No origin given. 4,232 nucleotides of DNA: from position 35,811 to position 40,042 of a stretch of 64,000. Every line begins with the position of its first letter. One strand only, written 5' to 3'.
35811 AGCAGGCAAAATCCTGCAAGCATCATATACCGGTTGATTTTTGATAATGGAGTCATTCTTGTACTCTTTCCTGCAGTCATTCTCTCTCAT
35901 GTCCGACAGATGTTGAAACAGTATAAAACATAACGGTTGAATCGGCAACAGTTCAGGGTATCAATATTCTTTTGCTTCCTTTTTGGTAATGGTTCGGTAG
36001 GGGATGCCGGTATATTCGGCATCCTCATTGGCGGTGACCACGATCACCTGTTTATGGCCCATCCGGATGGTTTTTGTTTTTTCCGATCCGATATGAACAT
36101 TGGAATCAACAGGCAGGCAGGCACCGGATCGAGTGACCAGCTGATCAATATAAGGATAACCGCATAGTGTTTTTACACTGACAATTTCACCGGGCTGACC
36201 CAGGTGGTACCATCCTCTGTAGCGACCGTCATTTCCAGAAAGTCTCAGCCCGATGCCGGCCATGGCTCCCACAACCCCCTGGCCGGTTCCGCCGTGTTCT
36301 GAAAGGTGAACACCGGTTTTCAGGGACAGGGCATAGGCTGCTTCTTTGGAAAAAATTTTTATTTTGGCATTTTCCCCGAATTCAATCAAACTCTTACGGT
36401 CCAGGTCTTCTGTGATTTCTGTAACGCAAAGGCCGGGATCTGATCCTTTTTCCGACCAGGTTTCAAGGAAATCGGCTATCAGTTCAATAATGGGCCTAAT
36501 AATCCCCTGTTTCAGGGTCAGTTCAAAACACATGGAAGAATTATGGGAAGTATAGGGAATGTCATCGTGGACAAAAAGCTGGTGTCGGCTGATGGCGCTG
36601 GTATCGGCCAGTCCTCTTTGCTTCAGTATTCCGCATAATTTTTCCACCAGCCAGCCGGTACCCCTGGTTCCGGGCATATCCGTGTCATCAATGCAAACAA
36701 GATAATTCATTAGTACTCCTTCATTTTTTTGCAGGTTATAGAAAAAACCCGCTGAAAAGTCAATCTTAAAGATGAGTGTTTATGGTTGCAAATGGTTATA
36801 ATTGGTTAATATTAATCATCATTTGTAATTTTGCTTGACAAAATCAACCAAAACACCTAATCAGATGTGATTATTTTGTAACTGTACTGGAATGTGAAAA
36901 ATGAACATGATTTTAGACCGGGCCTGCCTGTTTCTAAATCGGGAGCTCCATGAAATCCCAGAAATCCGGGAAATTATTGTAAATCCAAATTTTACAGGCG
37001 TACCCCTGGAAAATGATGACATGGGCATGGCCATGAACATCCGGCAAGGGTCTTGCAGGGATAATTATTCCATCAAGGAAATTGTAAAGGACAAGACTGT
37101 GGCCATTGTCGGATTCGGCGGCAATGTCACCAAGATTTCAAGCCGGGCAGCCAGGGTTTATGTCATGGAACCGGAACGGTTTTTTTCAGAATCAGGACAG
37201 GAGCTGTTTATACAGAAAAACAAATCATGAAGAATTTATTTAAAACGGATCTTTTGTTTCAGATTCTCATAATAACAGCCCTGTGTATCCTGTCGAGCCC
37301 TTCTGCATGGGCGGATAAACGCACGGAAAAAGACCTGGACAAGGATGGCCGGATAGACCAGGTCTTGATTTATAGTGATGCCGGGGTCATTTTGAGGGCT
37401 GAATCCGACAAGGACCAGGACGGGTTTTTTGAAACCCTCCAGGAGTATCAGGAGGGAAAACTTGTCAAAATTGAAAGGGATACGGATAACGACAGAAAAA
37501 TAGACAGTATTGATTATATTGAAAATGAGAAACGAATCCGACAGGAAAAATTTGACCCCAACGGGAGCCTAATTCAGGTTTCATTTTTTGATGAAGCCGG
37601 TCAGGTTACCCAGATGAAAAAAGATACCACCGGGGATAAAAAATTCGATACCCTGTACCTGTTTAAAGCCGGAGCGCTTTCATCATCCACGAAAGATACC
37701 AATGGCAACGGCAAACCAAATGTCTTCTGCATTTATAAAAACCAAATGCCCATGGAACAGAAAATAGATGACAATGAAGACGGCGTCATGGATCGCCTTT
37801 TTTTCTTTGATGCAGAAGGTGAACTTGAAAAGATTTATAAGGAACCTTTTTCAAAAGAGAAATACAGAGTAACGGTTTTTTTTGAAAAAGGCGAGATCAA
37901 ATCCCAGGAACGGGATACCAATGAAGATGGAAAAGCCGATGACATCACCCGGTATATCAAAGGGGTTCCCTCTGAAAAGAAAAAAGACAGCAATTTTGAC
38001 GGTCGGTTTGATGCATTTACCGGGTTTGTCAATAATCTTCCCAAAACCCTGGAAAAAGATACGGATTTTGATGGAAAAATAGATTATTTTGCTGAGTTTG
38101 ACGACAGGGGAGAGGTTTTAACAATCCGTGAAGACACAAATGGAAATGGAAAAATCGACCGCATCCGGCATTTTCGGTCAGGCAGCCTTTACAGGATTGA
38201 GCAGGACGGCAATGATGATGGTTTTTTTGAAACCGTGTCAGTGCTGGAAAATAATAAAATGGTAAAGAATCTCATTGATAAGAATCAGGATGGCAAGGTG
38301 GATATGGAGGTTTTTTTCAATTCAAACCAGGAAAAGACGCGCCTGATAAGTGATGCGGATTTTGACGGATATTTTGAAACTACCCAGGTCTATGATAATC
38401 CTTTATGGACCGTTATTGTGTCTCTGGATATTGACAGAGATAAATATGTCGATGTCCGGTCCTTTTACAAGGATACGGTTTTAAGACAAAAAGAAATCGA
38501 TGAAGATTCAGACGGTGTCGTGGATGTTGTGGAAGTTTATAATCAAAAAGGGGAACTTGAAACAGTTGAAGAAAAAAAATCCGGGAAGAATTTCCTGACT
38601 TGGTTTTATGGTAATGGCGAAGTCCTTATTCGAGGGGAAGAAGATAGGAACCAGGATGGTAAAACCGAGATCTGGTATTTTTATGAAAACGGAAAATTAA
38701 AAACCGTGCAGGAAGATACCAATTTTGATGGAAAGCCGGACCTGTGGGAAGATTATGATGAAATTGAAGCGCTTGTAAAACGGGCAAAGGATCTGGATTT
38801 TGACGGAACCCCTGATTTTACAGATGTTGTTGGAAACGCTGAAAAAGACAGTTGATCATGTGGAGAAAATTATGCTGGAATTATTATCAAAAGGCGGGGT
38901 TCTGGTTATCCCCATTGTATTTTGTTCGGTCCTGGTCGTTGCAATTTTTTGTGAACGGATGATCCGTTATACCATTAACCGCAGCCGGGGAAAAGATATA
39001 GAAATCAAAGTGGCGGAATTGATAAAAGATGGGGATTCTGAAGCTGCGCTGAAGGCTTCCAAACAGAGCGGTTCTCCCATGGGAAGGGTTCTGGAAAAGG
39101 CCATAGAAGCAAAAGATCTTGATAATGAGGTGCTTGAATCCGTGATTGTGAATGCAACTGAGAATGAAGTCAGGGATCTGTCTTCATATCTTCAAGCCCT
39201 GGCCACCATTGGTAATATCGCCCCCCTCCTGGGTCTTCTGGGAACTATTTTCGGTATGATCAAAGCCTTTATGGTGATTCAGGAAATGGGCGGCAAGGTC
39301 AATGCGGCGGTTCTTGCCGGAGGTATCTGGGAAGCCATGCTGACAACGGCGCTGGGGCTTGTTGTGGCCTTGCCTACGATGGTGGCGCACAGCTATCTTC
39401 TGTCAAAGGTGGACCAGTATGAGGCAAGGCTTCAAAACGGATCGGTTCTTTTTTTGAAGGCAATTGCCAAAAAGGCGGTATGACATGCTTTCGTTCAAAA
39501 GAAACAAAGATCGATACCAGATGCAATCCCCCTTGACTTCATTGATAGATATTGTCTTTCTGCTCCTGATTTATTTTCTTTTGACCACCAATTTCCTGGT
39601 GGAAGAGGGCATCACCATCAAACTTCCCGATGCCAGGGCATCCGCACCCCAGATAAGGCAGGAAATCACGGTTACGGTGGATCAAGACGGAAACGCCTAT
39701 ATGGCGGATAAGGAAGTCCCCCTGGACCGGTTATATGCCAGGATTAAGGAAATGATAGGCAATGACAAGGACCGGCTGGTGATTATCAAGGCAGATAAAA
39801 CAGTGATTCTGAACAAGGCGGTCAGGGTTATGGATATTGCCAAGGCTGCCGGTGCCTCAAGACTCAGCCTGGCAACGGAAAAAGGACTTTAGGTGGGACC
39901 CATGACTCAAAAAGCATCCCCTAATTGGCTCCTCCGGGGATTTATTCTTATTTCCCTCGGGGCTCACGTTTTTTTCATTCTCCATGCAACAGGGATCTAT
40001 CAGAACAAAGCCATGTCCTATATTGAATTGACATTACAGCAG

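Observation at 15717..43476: Uncharacterised TonB-dependent import-and-modify system with radical SAM chemistry and an octaheme cytochrome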

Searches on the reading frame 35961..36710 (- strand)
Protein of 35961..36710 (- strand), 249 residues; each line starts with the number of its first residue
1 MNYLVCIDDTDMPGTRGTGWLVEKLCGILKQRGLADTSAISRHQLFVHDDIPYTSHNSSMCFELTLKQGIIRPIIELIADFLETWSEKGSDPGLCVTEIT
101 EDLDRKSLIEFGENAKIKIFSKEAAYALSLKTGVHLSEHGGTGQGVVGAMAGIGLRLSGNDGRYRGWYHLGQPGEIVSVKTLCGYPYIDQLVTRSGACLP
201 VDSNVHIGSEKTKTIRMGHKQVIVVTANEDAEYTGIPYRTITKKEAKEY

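Call 4: search_protein_families(library=pfam, proteins=[window:35961-36710:-])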
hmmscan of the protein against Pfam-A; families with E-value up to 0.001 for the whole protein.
window:35961-36710:- (249 aa): 0 families

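Call 13: search_protein_families(library=pfam, proteins=[window:35961-36710:-], max_evalue=10)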
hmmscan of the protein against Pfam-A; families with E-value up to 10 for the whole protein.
window:35961-36710:- (249 aa): 2 families
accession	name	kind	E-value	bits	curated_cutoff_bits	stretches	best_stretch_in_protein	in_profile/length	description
PF22641.2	TiaS_TCKD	-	0.0077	16.7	27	1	58-135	76-150/156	TiaS TCKD domain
PF01833.30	TIG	-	0.1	13.1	20.9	1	176-229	3-59/84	IPT/TIG domain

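Call 30: search_protein_families(library=ncbifam, proteins=[window:35961-36710:-], max_evalue=0.1)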
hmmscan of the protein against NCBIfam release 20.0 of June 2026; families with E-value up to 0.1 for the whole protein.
window:35961-36710:- (249 aa): 3 families
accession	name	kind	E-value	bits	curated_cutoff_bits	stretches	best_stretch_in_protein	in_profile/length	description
TIGR03280.1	methan_mark_11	hypoth_equivalog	4.8e-06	25.9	255.8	1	4-155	136-282/292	methanogenesis marker protein 11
NF040849.1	tRNAmod_TiaS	equivalog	2.9e-05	22.8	600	1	1-157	1-154/422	tRNA(Ile2) 2-agmatinylcytidine synthetase TiaS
TIGR02542.1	T_forsyth_147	domain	0.00062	19.7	67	1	170-214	22-66/145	TANFOR domain-containing protein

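Call 50: find_homologous_proteins(query=window:35961-36710:-, max_evalue=0.001)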
Query window:35961-36710:- (249 aa): 3518 proteins with E <= 0.001 among 3832 candidates; the best 120 are listed.
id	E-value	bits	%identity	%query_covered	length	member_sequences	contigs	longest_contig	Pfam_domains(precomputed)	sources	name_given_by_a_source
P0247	3.9e-166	569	100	100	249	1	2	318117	-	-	-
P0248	1.4e-138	478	84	100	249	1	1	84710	-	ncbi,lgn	-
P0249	3.4e-138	477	82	100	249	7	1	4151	-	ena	-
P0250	1.7e-135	468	82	100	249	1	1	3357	-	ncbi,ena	-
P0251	4.8e-134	463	80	100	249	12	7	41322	-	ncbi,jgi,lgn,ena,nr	ncbi:MAG: hypothetical protein A2464_14050 [Deltaproteobacteria bacterium RIFOXYC2_FULL_48_10]|nr:MA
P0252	7.0e-134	463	79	100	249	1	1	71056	-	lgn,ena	-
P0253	1.4e-133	462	80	100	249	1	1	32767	-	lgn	-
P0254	9.8e-129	446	76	100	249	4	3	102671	-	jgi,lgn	jgi:hypothetical protein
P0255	1.8e-126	439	76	100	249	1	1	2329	-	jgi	jgi:hypothetical protein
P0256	3.5e-124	431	74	100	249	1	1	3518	-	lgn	-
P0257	1.1e-123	430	75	100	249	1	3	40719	PF22641.3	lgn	-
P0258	2.1e-123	429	75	100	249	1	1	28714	-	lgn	-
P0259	4.3e-123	428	74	100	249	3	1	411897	-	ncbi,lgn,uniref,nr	ncbi:hypothetical protein [Desulfobacula phenolica]|uniref:tRNA(Ile2) 2-agmatinylcytidine synthetase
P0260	5.0e-122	424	76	100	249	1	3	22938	-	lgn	-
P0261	4.9e-121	421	74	100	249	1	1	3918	-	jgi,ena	-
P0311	3.6e-104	366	66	100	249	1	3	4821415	-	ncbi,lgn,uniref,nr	ncbi:hypothetical protein [Desulfotignum balticum]|uniref:hypothetical protein n=1 Tax=Desulfotignum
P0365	2.7e-87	310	57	100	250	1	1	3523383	PF22641.3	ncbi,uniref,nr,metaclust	ncbi:hypothetical protein [Desulfotalea psychrophila]|uniref:DUF1743 domain-containing protein n=1 T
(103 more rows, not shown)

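Call 51: find_encoding_contigs(protein=P0365, flank=8000, max_places=1)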
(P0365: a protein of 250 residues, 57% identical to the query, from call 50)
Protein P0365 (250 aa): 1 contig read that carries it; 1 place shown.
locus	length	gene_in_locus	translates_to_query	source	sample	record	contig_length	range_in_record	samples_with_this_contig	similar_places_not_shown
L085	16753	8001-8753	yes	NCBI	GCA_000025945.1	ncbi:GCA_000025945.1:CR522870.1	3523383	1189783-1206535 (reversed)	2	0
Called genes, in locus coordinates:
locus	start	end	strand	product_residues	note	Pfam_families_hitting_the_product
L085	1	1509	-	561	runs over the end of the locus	PF20142:Scaffold, PF01471:PG_binding_1, PF03734:YkuD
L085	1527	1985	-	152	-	-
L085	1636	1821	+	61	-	-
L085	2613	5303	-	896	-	PF00924:MS_channel_2nd, PF21082:MS_channel_3rd (weak)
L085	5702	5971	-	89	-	-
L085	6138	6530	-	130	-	PF00581:Rhodanese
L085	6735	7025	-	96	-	-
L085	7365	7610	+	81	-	-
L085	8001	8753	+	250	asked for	PF22641:TiaS_TCKD (faint)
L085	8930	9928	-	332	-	PF02685:Glucokinase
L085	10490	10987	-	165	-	-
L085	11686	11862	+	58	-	-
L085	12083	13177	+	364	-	-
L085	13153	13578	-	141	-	-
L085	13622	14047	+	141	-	-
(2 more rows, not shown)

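Call 52: find_encoding_contigs(protein=P0311, flank=8000, max_places=1)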
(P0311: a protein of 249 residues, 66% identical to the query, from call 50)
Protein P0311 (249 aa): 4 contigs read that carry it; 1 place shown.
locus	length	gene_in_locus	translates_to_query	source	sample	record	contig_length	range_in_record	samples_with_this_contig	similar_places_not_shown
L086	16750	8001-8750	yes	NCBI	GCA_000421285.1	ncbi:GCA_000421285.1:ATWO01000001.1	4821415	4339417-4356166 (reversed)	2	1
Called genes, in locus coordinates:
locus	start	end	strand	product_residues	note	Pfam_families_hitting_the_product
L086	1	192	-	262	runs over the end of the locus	PF00005:ABC_tran, PF13175:AAA_15 (faint), PF02463:SMC_N (weak), PF13304:AAA_21 (faint)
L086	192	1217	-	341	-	PF01032:FecCD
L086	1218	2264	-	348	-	PF01497:Peripla_BP_2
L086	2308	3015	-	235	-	PF13103:TonB_2, PF03544:TonB_C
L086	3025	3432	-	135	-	PF02472:ExbD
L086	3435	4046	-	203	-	PF01618:MotA_ExbB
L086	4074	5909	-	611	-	-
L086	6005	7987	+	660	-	PF07715:Plug, PF00593:TonB_dep_Rec_b-barrel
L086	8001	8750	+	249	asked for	-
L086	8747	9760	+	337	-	PF01032:FecCD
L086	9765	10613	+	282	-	PF00005:ABC_tran, PF02463:SMC_N, PF13304:AAA_21 (faint)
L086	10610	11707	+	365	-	PF01497:Peripla_BP_2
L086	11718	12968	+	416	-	PF16656:Pur_ac_phosph_N, PF00149:Metallophos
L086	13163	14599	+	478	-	PF13353:Fer4_12 (weak), PF04055:Radical_SAM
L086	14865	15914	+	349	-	PF11288:DUF3089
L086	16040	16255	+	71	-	-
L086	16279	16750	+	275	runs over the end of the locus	PF00696:AA_kinase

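Call 53: find_encoding_contigs(protein=P0259, flank=10000, max_places=1)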
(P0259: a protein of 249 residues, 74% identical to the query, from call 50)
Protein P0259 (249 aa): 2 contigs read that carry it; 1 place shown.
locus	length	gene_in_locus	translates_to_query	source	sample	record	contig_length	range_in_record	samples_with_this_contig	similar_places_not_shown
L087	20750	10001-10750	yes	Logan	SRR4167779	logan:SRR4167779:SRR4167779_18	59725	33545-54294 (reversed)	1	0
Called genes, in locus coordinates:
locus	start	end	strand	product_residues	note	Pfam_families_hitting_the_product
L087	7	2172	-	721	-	PF01966:HD (weak), PF00270:DEAD (weak), PF00271:Helicase_C (weak), PF22590:Cas3-like_C_2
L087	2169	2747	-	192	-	-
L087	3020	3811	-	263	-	-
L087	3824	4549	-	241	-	-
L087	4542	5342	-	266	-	PF02463:SMC_N (weak), PF00005:ABC_tran, PF13175:AAA_15 (faint), PF13304:AAA_21 (faint)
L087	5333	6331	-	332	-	PF01032:FecCD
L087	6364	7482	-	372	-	PF01497:Peripla_BP_2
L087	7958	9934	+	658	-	PF07715:Plug, PF00593:TonB_dep_Rec_b-barrel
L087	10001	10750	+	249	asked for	-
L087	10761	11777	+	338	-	PF01032:FecCD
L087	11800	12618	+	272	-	PF13476:AAA_23 (weak), PF02463:SMC_N (weak), PF00005:ABC_tran, PF13304:AAA_21 (faint)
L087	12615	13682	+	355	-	PF01497:Peripla_BP_2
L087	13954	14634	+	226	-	PF04012:PspA_IM30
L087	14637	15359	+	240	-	PF21001:YqiJ_N, PF07290:YqiJ_OB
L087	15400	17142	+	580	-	PF01145:Band_7, PF15975:Flot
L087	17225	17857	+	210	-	PF00072:Response_reg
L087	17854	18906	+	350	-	PF04392:ABC_sub_bind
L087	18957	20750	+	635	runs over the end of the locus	PF00672:HAMP (weak), PF00989:PAS (weak), PF07536:HWE_HK (weak), PF07568:HisKA_2, PF02518:HATPase_c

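Call 72: search_solved_structures(query=A3, max_evalue=1, show_alignments=1)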
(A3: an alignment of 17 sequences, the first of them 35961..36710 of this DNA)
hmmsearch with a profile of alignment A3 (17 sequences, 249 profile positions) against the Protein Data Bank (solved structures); distinct sequences matched with E-value up to 1: 8.
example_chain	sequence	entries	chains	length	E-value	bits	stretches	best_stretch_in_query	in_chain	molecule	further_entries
3u02_A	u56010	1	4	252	4e-05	26.3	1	3-158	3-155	Putative transcription-associated protein TFIIS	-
3au7_A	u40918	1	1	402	0.0004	23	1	1-157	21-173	Putative uncharacterized protein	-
4rvz_Z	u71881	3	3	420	0.00051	22.6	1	1-157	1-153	tRNA(Ile2) 2-agmatinylcytidine synthetase TiaS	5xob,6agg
3amt_A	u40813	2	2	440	0.00059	22.4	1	1-157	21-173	Putative uncharacterized protein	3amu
10lj_C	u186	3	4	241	0.15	14.6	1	165-199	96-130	Tail protein gp15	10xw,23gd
4yxz_A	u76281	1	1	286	0.69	12.4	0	105-138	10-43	dTor_9x31L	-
1w4i_A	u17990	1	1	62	0.74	12.3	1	118-147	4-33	PYRUVATE DEHYDROGENASE E2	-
4nd9_A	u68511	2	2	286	0.8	12.2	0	148-218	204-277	ABC transporter, substrate binding protein (Proline/glycine/betaine)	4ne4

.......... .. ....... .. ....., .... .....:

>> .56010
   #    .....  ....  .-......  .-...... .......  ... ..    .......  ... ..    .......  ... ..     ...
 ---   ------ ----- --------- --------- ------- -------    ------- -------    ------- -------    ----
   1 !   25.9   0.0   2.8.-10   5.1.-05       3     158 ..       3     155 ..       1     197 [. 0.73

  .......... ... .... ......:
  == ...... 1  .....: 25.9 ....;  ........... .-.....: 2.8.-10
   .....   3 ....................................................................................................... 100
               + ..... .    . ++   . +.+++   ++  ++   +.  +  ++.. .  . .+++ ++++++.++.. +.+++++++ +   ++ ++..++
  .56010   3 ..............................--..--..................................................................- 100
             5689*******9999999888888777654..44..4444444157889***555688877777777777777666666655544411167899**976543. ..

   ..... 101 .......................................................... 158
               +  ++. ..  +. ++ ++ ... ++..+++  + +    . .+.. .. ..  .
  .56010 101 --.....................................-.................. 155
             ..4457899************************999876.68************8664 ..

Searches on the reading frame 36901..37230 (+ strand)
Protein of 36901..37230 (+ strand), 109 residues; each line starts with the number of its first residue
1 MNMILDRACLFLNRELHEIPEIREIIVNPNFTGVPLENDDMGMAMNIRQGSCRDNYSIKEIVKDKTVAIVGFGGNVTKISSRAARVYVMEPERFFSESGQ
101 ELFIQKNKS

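Call 4: search_protein_families(library=pfam, proteins=[window:36901-37230:+])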
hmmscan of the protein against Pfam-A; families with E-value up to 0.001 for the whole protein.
window:36901-37230:+ (109 aa): 0 families

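Call 13: search_protein_families(library=pfam, proteins=[window:36901-37230:+], max_evalue=10)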
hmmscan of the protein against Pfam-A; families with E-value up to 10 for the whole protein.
window:36901-37230:+ (109 aa): 3 families
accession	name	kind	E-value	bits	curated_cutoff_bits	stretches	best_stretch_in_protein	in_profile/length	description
PF13938.11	DUF4213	-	0.0052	17.5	23.5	1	21-49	12-38/75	Putative heavy-metal chelation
PF18766.7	SWI2_SNF2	-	0.011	15.9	26.7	1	30-84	150-202/221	SWI2/SNF2 ATPase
PF04016.18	DUF364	-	0.016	15.3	23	1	60-94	7-42/147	Putative heavy-metal chelation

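Call 30: search_protein_families(library=ncbifam, proteins=[window:36901-37230:+], max_evalue=0.1)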
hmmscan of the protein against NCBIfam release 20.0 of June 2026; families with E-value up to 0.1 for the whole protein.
window:36901-37230:+ (109 aa): 0 families

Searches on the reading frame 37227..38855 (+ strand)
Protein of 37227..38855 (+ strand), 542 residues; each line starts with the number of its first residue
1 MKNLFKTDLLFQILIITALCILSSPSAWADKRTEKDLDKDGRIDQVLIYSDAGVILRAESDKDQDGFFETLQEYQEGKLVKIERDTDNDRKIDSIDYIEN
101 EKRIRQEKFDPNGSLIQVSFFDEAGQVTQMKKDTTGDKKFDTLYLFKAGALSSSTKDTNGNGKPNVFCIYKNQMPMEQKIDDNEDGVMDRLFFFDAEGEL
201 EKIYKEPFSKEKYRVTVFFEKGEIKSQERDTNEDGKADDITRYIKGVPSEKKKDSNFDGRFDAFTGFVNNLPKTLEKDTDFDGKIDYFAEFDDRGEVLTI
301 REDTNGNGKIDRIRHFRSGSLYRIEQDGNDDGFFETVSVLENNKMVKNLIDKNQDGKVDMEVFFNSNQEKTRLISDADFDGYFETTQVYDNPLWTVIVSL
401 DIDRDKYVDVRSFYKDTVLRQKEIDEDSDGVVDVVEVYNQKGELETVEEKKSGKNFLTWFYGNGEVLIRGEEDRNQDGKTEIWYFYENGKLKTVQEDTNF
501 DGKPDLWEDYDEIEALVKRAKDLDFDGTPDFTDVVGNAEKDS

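Call 4: search_protein_families(library=pfam, proteins=[window:37227-38855:+])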
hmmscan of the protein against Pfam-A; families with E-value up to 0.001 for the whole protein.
window:37227-38855:+ (542 aa): 1 family
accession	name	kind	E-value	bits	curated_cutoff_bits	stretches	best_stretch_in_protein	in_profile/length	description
PF20615.3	DUF6802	-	2.6e-07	31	27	0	399-452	33-85/102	Family of unknown function (DUF6802)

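Call 13: search_protein_families(library=pfam, proteins=[window:37227-38855:+], max_evalue=10)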
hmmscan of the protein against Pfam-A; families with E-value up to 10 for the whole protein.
window:37227-38855:+ (542 aa): 3 families
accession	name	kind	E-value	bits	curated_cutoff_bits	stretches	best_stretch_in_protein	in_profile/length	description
PF20615.3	DUF6802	-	2.6e-07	31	27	3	399-452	33-85/102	Family of unknown function (DUF6802)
PF07661.19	MORN_2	-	0.0011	19.4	29.6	1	484-492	7-15/22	MORN repeat variant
PF04371.20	PAD_porph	-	0.13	11.9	25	0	36-76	186-226/321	Porphyromonas-type peptidyl-arginine deiminase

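Call 30: search_protein_families(library=ncbifam, proteins=[window:37227-38855:+], max_evalue=0.1)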
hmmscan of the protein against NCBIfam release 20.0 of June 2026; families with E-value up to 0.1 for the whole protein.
window:37227-38855:+ (542 aa): 1 family
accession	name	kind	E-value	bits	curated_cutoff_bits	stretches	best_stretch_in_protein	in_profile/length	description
NF050087.1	Lsa25.6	equivalog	7.2e-15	55.1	150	2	344-449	52-159/196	Lsa25.6 family adhesin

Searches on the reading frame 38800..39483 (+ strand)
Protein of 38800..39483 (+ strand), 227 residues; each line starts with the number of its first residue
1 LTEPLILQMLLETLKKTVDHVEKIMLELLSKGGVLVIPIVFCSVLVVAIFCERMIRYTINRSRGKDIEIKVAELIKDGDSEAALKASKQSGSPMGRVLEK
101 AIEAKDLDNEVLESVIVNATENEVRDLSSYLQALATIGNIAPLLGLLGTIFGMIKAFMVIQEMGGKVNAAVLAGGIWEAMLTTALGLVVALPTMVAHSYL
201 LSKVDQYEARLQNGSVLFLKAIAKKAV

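Call 4: search_protein_families(library=pfam, proteins=[window:38800-39483:+])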
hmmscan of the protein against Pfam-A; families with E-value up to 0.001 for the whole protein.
window:38800-39483:+ (227 aa): 1 family
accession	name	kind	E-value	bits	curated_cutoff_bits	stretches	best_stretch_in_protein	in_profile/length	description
PF01618.21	MotA_ExbB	-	2.1e-31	108.7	22.9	1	92-212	4-126/127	MotA/TolQ/ExbB proton channel family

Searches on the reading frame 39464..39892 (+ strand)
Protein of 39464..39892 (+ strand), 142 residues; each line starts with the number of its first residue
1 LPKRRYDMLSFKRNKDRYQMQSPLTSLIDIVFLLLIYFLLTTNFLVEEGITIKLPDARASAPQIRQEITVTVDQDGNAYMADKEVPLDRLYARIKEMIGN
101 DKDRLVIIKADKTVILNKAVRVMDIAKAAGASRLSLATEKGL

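Call 4: search_protein_families(library=pfam, proteins=[window:39464-39892:+])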
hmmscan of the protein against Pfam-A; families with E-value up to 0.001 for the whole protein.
window:39464-39892:+ (142 aa): 1 family
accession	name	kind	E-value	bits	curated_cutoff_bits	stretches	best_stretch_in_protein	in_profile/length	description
PF02472.21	ExbD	-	3.5e-31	108.3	25.4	1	19-140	5-127/128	Biopolymer transport protein ExbD/TolR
